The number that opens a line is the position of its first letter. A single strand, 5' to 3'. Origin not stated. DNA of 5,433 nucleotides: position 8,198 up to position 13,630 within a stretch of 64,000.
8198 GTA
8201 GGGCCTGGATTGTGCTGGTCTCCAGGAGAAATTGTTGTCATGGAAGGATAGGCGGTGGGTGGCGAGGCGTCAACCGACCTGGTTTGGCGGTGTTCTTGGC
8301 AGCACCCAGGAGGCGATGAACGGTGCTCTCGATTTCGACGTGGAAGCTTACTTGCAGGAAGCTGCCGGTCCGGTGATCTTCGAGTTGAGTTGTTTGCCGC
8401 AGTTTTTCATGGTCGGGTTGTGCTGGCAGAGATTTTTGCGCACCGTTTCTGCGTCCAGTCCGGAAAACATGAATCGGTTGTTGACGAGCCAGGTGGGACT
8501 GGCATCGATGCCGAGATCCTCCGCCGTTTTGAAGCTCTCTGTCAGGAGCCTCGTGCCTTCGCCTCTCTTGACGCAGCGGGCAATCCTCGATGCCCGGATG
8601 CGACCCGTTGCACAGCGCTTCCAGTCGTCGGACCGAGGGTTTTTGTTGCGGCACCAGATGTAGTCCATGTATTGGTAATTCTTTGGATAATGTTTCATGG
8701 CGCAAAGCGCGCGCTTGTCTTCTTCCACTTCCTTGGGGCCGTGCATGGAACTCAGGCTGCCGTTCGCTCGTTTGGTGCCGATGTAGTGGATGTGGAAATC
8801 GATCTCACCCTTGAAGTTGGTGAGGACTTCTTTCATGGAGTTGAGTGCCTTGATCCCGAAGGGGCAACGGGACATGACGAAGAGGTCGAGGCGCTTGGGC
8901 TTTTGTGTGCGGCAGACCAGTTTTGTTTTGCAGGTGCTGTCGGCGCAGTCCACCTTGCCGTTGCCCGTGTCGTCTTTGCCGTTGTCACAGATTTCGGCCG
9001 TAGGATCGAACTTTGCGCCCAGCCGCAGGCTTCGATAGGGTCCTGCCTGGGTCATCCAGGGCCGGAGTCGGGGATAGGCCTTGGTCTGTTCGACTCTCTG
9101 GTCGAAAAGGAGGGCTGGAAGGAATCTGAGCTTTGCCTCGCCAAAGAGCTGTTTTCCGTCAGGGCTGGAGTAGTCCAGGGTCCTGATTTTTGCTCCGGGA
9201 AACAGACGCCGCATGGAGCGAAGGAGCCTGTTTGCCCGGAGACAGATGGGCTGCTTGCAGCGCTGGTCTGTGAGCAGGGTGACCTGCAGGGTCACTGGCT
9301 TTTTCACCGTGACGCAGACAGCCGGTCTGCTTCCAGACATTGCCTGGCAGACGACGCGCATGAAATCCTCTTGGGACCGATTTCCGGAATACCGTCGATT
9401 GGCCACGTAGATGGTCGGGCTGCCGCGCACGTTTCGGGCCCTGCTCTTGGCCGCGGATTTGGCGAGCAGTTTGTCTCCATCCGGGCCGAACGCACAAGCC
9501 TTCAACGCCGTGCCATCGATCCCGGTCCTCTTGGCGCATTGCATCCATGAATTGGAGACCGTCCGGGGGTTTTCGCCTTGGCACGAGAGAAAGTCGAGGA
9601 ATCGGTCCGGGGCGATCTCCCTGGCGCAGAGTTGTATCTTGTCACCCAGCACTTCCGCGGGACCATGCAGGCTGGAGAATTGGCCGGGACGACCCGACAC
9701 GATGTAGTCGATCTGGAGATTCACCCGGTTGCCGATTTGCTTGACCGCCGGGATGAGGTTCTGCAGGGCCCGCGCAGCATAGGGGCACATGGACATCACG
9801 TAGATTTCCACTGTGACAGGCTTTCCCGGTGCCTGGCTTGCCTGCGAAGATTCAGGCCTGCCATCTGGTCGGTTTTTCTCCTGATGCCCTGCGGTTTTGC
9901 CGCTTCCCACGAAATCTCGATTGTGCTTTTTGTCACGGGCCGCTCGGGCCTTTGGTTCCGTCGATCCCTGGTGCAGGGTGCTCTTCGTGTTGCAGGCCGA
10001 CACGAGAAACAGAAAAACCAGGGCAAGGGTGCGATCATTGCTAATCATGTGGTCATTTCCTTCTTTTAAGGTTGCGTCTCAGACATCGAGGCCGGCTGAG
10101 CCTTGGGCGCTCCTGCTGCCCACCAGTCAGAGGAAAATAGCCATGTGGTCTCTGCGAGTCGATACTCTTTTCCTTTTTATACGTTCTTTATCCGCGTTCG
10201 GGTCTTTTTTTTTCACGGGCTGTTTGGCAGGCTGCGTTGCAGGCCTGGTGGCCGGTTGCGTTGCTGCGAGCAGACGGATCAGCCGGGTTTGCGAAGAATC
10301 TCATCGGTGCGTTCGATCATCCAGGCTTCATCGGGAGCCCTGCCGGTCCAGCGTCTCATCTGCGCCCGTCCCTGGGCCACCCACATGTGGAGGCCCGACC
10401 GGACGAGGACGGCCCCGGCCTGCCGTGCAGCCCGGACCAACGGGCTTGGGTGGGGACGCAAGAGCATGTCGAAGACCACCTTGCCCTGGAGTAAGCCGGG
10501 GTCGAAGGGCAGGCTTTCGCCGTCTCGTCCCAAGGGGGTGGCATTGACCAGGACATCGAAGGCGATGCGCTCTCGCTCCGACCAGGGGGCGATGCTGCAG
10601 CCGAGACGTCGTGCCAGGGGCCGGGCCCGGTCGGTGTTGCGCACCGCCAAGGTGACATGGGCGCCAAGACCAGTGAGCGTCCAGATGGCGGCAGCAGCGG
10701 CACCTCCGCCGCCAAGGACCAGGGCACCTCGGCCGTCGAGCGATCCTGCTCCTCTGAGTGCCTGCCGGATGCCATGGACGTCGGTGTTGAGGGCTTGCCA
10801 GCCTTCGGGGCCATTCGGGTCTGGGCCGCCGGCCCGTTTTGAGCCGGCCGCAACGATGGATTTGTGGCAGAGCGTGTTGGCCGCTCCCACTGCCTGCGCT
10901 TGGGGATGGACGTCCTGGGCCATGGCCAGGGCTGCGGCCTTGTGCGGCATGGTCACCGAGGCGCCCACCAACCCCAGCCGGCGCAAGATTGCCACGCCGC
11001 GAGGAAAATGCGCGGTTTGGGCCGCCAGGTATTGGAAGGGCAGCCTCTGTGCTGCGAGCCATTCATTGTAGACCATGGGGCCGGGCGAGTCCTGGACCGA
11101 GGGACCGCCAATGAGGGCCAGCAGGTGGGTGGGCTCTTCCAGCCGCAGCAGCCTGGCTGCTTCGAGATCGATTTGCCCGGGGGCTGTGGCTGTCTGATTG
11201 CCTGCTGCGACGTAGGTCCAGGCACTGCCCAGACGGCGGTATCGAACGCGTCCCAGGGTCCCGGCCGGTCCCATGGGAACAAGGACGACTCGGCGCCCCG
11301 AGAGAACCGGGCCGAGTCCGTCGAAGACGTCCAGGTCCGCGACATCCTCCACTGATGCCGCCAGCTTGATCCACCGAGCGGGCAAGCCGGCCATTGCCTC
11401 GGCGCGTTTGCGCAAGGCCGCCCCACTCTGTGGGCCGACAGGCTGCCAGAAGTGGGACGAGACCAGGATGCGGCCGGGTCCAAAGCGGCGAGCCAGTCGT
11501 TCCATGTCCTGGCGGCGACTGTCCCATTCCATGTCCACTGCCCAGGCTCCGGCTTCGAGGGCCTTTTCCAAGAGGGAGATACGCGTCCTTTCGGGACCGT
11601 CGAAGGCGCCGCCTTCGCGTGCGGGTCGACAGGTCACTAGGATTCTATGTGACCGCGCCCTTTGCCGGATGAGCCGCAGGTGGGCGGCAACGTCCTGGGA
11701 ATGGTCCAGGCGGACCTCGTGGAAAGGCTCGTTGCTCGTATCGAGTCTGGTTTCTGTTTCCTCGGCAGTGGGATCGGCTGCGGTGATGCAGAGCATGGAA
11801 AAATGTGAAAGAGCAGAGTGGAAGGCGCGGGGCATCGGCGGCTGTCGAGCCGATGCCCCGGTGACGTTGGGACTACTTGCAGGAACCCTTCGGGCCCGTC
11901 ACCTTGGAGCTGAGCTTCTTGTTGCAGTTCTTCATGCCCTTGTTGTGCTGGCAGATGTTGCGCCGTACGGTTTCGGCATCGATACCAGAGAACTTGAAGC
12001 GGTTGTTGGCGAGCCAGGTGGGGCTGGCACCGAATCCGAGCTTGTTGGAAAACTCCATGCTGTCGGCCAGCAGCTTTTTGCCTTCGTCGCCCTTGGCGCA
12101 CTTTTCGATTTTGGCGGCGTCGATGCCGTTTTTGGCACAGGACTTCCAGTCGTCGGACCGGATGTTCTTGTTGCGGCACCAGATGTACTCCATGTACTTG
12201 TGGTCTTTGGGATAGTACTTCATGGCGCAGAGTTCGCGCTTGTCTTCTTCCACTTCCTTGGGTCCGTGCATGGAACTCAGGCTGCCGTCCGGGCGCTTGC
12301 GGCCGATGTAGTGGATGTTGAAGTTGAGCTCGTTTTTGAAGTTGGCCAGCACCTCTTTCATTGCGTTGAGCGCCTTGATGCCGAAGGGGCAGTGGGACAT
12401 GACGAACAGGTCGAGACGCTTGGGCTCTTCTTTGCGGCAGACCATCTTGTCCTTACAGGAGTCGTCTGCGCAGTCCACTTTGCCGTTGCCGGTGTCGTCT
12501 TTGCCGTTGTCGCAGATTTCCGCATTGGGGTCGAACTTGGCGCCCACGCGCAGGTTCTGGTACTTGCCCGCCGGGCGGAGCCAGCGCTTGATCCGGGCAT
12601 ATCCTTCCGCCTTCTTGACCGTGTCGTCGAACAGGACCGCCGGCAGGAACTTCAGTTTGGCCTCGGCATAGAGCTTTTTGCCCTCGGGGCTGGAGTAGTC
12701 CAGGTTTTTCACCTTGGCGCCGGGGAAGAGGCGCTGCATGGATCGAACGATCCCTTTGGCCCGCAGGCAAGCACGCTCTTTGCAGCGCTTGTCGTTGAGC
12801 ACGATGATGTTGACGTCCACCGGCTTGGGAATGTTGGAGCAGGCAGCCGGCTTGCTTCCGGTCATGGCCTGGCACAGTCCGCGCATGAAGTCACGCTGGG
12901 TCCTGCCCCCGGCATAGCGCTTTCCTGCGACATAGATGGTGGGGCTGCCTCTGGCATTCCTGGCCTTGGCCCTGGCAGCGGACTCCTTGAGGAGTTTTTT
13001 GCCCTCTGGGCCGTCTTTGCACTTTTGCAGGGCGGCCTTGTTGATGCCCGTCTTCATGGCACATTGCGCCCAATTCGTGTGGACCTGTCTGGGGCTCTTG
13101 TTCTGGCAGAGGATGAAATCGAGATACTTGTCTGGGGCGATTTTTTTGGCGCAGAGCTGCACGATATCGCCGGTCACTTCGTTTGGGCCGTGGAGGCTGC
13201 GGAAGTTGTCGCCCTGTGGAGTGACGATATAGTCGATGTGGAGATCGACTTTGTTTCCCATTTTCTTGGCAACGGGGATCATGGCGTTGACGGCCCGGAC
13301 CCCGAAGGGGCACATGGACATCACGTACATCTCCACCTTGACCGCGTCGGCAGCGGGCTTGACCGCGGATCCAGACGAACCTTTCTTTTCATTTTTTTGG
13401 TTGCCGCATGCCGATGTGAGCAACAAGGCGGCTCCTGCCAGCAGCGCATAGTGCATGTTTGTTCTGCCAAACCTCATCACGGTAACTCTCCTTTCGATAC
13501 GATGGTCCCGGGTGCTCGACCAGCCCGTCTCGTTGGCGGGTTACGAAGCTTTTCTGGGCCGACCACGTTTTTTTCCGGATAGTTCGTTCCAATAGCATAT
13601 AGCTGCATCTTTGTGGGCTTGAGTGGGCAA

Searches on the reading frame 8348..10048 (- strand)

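Call 72: search_protein_families(library=pfam, proteins=[window:8348-10048:-], max_evalue=0.000001)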
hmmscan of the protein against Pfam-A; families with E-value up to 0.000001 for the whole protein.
window:8348-10048:- (566 aa): 3 families
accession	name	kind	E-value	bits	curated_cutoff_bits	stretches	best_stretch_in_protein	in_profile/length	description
PF03227.22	GILT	-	1.1e-23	84.1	22.4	2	80-174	2-106/107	Gamma interferon inducible lysosomal thiol reductase (GILT)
PF13462.12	Thioredoxin_4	-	2.3e-10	41.3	23.2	0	77-232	14-162/165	Thioredoxin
PF01323.26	DSBA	-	1.4e-08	35.2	25.6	0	168-229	125-186/191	DSBA-like thioredoxin domain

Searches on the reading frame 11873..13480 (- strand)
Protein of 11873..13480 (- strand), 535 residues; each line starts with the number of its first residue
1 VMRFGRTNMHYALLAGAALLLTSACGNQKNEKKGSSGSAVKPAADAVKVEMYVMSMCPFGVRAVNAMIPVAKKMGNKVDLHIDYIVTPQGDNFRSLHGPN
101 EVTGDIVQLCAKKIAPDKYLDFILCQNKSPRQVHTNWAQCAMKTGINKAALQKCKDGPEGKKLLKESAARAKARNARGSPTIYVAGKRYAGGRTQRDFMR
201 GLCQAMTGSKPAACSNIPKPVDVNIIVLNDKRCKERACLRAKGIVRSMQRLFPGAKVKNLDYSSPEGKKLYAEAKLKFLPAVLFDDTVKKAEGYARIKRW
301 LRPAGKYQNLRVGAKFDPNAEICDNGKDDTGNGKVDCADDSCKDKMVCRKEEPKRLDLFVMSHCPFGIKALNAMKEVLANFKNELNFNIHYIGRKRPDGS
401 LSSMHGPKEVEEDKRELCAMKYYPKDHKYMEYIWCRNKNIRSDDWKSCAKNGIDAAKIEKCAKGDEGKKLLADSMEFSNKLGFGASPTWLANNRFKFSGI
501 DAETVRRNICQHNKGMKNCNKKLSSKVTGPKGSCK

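Call 72: search_protein_families(library=pfam, proteins=[window:11873-13480:-], max_evalue=0.000001)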
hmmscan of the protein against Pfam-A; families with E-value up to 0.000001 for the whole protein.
window:11873-13480:- (535 aa): 2 families
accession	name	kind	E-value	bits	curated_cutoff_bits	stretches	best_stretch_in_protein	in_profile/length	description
PF03227.22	GILT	-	4.3e-24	85.3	22.4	2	356-451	2-106/107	Gamma interferon inducible lysosomal thiol reductase (GILT)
PF01323.26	DSBA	-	1.8e-09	38.1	25.6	0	135-194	123-182/191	DSBA-like thioredoxin domain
